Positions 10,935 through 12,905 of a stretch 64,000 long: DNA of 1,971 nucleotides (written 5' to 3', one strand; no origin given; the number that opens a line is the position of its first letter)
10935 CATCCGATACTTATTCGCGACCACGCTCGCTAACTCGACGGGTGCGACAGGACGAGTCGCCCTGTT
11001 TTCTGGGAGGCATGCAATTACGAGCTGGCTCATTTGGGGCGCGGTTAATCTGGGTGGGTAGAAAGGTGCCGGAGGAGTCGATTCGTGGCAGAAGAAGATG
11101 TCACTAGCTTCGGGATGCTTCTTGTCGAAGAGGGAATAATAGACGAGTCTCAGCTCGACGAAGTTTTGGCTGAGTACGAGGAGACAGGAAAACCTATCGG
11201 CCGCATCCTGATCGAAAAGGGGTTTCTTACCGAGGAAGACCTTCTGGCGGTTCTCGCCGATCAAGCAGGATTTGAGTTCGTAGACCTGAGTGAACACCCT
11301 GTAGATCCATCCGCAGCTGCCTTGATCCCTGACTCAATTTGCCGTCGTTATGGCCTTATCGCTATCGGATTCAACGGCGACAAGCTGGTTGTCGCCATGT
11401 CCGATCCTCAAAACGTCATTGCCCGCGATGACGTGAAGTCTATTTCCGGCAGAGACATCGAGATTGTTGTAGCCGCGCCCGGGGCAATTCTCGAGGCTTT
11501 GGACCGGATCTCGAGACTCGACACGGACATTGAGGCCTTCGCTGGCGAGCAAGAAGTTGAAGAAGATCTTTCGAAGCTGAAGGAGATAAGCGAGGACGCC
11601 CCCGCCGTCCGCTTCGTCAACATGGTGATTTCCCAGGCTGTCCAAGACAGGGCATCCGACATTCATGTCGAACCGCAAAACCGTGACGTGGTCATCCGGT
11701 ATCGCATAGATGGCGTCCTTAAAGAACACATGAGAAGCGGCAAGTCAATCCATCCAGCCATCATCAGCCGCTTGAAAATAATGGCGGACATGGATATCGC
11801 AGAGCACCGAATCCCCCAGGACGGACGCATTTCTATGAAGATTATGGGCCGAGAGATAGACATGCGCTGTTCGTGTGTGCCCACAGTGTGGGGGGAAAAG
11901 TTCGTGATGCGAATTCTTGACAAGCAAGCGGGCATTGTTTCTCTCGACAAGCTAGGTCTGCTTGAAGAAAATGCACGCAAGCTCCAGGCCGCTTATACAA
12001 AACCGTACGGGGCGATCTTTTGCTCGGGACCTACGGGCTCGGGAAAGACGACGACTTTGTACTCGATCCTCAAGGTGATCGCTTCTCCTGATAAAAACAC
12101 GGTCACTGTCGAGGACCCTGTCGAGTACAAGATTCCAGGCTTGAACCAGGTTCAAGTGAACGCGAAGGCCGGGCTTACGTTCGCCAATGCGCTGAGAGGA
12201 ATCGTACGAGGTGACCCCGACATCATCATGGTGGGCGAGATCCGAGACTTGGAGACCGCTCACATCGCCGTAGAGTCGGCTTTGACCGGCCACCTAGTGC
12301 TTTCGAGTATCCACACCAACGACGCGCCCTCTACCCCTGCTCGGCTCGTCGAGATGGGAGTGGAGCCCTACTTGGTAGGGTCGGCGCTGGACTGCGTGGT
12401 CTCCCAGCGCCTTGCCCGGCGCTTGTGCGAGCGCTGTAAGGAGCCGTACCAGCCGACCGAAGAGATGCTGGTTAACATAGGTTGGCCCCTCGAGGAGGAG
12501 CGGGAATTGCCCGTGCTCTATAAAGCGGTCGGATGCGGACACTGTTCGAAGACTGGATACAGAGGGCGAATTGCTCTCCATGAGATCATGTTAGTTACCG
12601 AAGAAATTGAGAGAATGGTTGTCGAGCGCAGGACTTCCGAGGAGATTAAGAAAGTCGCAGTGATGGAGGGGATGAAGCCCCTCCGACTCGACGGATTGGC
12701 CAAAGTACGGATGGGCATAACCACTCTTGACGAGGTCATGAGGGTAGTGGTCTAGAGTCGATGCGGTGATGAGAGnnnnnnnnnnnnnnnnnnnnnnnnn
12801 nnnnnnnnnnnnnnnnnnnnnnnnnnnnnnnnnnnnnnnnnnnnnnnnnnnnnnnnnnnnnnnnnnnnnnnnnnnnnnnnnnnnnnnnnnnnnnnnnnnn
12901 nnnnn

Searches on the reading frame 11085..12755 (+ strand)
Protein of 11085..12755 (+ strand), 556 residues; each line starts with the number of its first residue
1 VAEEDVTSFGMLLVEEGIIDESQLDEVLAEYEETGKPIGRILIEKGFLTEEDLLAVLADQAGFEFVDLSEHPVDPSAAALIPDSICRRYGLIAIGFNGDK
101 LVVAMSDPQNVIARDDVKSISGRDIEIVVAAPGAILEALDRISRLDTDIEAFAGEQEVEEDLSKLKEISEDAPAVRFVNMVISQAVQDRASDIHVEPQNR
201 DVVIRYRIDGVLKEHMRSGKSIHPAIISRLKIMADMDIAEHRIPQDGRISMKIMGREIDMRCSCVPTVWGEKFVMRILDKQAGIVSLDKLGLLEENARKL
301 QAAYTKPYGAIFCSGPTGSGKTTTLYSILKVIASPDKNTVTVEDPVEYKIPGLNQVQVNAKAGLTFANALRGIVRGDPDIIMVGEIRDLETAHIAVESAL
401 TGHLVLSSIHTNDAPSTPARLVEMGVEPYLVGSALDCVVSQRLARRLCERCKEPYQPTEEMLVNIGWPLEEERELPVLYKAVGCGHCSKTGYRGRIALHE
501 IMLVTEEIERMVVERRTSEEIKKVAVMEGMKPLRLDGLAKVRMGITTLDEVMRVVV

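Call 28: search_protein_families(library=pfam, proteins=[window:11085-12755:+], max_evalue=0.001)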
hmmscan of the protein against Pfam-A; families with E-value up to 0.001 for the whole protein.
window:11085-12755:+ (556 aa): 2 families
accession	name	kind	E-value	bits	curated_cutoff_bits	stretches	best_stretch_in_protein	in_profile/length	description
PF00437.27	T2SSE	-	4.9e-133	443.8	24.9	1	169-553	3-370/370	Type II/IV secretion system protein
PF05157.20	MshEN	-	3.2e-20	72.4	23.1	1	62-144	2-85/90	MshEN domain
